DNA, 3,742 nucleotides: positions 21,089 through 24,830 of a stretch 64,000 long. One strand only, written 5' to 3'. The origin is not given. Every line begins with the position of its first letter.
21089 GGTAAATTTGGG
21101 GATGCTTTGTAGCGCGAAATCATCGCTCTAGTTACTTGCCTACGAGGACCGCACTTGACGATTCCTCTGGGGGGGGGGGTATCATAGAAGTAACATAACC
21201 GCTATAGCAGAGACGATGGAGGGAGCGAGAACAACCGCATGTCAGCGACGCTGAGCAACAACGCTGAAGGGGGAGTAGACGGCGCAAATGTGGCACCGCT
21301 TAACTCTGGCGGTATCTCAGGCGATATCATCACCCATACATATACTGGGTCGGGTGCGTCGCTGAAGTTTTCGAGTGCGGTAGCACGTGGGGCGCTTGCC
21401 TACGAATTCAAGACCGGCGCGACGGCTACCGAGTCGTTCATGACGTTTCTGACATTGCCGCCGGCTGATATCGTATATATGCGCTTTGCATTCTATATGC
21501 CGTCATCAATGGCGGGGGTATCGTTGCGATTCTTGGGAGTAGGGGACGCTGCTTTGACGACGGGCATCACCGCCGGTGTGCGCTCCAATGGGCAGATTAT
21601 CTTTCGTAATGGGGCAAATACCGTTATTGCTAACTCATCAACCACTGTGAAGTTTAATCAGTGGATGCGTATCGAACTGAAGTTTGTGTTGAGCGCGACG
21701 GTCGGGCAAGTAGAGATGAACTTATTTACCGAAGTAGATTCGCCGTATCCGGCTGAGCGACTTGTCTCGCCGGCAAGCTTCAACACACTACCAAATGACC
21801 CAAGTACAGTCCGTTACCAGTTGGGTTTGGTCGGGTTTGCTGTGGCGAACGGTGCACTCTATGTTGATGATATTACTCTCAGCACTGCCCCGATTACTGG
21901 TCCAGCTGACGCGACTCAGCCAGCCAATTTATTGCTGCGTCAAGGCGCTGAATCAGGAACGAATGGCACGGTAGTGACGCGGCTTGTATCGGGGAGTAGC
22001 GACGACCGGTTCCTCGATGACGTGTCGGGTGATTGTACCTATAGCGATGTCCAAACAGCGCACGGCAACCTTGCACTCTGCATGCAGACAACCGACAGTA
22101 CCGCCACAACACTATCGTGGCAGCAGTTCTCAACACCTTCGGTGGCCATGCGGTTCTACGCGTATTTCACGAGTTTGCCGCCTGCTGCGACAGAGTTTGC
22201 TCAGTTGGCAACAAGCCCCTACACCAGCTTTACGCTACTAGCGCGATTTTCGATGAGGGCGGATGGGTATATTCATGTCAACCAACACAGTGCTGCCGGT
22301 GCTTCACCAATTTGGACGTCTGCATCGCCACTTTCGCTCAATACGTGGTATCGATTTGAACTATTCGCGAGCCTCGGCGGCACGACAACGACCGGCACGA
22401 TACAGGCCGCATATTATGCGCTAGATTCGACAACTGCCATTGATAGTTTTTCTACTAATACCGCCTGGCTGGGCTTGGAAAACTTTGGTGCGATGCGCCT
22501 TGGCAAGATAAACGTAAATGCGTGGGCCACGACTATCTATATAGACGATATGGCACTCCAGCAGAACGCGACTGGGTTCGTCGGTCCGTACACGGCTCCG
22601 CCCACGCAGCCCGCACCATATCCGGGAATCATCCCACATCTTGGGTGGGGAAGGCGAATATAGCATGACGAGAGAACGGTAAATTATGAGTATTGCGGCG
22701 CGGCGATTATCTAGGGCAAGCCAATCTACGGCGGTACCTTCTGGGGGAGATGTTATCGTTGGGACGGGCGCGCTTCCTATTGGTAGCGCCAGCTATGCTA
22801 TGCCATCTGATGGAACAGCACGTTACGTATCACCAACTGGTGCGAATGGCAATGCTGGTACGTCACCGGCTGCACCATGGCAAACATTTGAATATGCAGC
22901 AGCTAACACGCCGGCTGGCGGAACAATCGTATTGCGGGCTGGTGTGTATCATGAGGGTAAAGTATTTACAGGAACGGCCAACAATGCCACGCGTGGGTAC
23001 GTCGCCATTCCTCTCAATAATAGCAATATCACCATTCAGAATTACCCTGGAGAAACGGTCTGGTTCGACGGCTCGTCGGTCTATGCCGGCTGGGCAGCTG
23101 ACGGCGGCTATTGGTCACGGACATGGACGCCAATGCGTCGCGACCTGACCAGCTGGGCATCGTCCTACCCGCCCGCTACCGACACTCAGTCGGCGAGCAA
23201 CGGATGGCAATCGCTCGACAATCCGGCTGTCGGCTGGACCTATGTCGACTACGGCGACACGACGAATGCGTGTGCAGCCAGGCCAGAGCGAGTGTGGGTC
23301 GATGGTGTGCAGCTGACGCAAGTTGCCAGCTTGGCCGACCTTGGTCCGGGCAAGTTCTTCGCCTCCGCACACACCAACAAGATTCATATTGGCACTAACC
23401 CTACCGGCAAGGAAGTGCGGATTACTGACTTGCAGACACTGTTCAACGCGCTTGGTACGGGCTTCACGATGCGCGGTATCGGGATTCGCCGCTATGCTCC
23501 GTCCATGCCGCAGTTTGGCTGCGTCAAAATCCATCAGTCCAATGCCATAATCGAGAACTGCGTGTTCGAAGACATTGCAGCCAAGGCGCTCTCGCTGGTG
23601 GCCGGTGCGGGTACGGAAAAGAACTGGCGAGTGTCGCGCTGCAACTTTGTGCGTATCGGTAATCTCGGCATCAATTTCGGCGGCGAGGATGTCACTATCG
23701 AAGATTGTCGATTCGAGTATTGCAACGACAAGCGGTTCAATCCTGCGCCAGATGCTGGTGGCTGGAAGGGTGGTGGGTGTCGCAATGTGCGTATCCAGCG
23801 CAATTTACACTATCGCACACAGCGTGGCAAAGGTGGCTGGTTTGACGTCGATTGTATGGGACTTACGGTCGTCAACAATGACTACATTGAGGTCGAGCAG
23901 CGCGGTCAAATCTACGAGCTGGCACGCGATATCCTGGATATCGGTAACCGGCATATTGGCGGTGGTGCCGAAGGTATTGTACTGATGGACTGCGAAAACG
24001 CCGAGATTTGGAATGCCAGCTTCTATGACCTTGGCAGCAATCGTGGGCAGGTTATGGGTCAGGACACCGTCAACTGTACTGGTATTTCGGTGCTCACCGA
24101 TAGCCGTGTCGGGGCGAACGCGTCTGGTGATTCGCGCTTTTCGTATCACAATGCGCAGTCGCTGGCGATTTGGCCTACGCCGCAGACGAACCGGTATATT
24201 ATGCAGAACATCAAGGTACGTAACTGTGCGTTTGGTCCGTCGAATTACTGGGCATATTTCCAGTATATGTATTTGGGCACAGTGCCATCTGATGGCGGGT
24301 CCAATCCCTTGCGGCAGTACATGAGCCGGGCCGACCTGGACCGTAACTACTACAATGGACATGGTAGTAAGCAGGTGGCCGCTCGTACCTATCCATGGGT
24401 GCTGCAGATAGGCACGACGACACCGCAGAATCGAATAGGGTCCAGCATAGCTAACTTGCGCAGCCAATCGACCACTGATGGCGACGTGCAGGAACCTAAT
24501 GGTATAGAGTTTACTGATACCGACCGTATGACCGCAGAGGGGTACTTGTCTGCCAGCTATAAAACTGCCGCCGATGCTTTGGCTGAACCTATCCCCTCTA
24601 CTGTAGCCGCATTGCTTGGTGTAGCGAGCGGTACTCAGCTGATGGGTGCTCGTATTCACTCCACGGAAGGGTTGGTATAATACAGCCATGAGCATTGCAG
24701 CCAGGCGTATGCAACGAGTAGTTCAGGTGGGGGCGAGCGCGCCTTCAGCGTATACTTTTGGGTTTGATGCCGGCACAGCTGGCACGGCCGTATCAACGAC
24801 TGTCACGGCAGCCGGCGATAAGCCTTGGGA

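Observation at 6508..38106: Seven promoters with a G10-G12 homopolymer inside the -35/-10 spacer: candidate slipped-strand phase-variation switches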

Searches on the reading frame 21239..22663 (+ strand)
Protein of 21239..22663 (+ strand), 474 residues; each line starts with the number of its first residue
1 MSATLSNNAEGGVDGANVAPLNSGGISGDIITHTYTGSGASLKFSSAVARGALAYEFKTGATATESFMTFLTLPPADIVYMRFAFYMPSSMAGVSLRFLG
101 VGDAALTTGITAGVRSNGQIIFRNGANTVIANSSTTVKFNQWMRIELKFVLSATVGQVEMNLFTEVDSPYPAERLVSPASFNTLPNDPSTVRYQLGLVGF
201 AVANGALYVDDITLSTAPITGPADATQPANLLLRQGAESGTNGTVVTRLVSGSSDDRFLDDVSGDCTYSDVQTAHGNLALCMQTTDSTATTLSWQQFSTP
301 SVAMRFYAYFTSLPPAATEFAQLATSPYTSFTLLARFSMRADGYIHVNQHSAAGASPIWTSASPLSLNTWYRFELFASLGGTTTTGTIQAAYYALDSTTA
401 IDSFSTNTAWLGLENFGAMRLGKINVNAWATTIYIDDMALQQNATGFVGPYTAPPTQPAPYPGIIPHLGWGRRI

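Call 7: search_protein_families(library=pfam, proteins=[window:21239-22663:+], max_evalue=0.01)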
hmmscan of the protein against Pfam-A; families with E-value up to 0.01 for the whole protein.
window:21239-22663:+ (474 aa): 0 families

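Call 28: find_homologous_proteins(query=window:21239-22663:+)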
Query window:21239-22663:+ (474 aa): 25 proteins with E <= 0.001 among 8000 candidates.
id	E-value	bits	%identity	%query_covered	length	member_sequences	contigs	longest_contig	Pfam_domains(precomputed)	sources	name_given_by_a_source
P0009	0.0e+0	1047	100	100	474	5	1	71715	-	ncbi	-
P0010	3.2e-173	595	57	100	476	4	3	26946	-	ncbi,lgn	-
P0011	2.6e-138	480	50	100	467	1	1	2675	-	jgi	jgi:hypothetical protein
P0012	4.1e-122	426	46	100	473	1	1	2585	-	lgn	-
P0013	3.5e-117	410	45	100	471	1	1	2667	-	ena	-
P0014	1.2e-116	408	45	100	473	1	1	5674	-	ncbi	ncbi:MAG: hypothetical protein ABIM96_02345 [Candidatus Saccharimonas sp.]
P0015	3.1e-114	400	45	100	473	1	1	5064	-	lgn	-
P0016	6.3e-114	399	44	100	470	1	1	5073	-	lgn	-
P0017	8.9e-114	399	45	99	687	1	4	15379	-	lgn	-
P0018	4.4e-108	380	43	99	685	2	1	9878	-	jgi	-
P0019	7.1e-108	379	44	100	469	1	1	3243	-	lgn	-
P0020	3.4e-107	377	44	100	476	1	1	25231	-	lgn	-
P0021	5.8e-107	376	43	95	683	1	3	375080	-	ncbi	-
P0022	4.3e-103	364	40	100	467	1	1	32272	-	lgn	-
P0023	1.4e-101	359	42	100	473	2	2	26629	-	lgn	-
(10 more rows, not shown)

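Call 44: search_protein_families(library=phrogs, proteins=[window:21239-22663:+], max_evalue=0.001)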
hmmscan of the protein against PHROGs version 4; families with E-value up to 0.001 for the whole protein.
window:21239-22663:+ (474 aa): 0 families

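Call 72: search_solved_structures(query=A2, max_evalue=1)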
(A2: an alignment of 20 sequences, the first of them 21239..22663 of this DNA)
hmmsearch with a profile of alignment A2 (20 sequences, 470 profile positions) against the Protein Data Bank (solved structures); distinct sequences matched with E-value up to 1: 5.
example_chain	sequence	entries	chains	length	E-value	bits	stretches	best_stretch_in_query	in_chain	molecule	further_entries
3k4z_A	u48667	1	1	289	0.025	16.5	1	131-252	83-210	Glycoside hydrolase family 9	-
8ojs_B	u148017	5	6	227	0.06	15.3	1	107-167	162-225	Human IgD Fab heavy chain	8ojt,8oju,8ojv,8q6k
1zvo_C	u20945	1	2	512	0.17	13.8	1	108-169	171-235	Immunoglobulin delta heavy chain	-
9oq7_A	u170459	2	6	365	0.19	13.6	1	353-380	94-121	Major outer membrane porin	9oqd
8q28_A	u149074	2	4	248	0.85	11.5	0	180-218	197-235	Gluconolactonase domain protein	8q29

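Call 76: predict_structure(alignment_id=A2)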
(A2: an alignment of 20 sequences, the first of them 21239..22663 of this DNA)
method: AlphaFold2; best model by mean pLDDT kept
length: 474 residues; sequences in the alignment: 20
mean_pLDDT: 88.2   pTM: 0.79
mean pLDDT of the five models: 88.2, 87.8, 87.6, 85.7, 84.6
residues with pLDDT >= 90: 293; 70-90: 151; 50-70: 17; < 50: 13
segments of 3 or more residues with pLDDT < 50: 462-474
pLDDT, mean of each block of 10 residues (from residue 1): 82 88 79 87 92 92 85 83 94 91 79 93 90 93 94 92 88 93 82 87 88 86 71 88 91 83 94 94 94 88 96 96 85 94 96 90 97 97 96 96 97 91 94 95 92 64 46 40
secondary structure, 60 per line:
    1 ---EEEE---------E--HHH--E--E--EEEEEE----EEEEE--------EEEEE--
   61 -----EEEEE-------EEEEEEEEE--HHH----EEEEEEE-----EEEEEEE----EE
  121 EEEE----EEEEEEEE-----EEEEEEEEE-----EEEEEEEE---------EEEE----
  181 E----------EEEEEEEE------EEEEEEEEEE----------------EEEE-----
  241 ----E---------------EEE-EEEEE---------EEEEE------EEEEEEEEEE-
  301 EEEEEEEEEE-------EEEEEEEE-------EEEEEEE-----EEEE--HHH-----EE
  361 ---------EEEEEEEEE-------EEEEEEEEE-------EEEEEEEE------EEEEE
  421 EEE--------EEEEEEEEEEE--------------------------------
elements in order: E4-7 E31-36 E41-45 E54-58 E66-70 E78-86 E96-102 E108-114 E119-124 E129-136 E142-150 E156-163 E173-176 E192-199 E206-215 E232-235 E261-263 E265-269 E279-283 E290-299 E301-310 E318-325 E333-339 E345-348 E370-378 E386-394 E402-409 E416-423 E432-442

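Call 78: fold_search(model_id=the predicted structure, library=pdb)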
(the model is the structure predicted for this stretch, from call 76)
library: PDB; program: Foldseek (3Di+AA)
matches with E <= 10: 1824; with E <= 0.001: 402
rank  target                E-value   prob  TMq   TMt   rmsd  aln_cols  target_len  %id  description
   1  4xup_A                3.1e-09  1.00  0.23  0.31  17.3       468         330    9  Structure of the N-terminal CBM22-1-CBM22-2 tandem domain from Paenibacillus barcinonensis Xyn10C (released 2015-06-03)
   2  4xup_F                6.3e-09  1.00  0.23  0.33  21.5       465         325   10  Structure of the N-terminal CBM22-1-CBM22-2 tandem domain from Paenibacillus barcinonensis Xyn10C (released 2015-06-03)
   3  4xup_D                1.2e-08  1.00  0.24  0.33  17.6       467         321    9  Structure of the N-terminal CBM22-1-CBM22-2 tandem domain from Paenibacillus barcinonensis Xyn10C (released 2015-06-03)
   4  4xup_B                3.6e-08  1.00  0.22  0.31  17.0       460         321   10  Structure of the N-terminal CBM22-1-CBM22-2 tandem domain from Paenibacillus barcinonensis Xyn10C (released 2015-06-03)
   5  8q2a_A                4.9e-08  1.00  0.33  0.62   7.6       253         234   17  TtX122B - A domain of unknown function from the Teredinibacter turnerae protein TERTU_2913 (released 2024-03-13)
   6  8q2a_C                6.0e-08  1.00  0.34  0.65   4.6       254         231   16  TtX122B - A domain of unknown function from the Teredinibacter turnerae protein TERTU_2913 (released 2024-03-13)
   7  1mz5                  8.5e-08  1.00  0.31  0.24  21.6       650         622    9  Trypanosoma rangeli sialidase (released 2002-10-16)
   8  8q29_A                8.9e-08  1.00  0.33  0.61   6.5       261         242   16  TtX122A - A domain of unknown function from the Teredinibacter turnerae protein TERTU_3803 (released 2024-03-13)
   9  8q28_B                9.9e-08  1.00  0.35  0.64   5.1       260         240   16  Se-Met labelled TtX122A - A domain of unknown function from the Teredinibacter turnerae protein TERTU_3803 (released 2024-03-13)
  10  8q28_A                1.0e-07  1.00  0.34  0.63   6.4       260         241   16  Se-Met labelled TtX122A - A domain of unknown function from the Teredinibacter turnerae protein TERTU_3803 (released 2024-03-13)
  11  4han_A                1.2e-07  1.00  0.22  0.33  14.1       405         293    7  Crystal structure of Galectin 8 with NDP52 peptide (released 2013-03-20)
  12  2ags                  1.3e-07  1.00  0.31  0.24  19.2       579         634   10  Trypanosoma rangeli Sialidase in Complex with 2-Keto-3-deoxy-D-glycero-D-galacto-2,3-difluoro-nononic acid (2,3-difluoro (released 2005-11-22)
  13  1n1s                  1.3e-07  1.00  0.31  0.24  20.7       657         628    8  Trypanosoma rangeli sialidase (released 2003-01-07)
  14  2a75                  1.6e-07  1.00  0.30  0.24  21.0       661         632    9  Trypanosoma rangeli Sialidase In Complex With 2,3- Difluorosialic Acid (Covalent Intermediate) (released 2005-11-22)
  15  1ms9_A                1.8e-07  1.00  0.30  0.24  20.2       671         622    7  Triclinic form of Trypanosoma cruzi trans-sialidase, in complex with lactose (released 2003-03-25)
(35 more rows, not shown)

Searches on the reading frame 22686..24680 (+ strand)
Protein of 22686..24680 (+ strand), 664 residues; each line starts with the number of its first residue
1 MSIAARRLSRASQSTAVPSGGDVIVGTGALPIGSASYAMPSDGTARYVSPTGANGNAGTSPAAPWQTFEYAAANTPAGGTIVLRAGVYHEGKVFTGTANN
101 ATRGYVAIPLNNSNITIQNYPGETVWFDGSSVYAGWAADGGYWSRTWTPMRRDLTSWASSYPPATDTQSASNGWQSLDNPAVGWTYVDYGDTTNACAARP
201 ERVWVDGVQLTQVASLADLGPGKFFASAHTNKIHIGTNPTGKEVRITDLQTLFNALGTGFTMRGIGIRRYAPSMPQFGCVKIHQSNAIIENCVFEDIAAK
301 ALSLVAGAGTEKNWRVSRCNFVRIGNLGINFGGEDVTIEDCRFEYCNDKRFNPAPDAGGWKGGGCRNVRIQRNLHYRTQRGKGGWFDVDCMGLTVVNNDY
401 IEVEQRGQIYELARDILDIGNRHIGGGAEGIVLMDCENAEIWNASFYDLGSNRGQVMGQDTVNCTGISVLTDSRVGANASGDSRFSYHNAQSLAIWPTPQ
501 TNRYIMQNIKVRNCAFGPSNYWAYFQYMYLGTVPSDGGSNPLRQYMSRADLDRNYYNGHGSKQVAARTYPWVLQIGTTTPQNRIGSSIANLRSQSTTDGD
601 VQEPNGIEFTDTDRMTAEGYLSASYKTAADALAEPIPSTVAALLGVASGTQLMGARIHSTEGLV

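Call 7: search_protein_families(library=pfam, proteins=[window:22686-24680:+], max_evalue=0.01)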
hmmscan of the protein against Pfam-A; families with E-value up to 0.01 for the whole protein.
window:22686-24680:+ (664 aa): 1 family
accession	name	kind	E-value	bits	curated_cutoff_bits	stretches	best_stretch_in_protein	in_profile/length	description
PF13229.12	Beta_helix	-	3.8e-05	23.8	25.9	1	284-404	8-114/158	Right handed beta helix region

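Call 44: search_protein_families(library=phrogs, proteins=[window:22686-24680:+], max_evalue=0.001)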
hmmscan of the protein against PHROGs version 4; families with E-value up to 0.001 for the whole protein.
window:22686-24680:+ (664 aa): 0 families
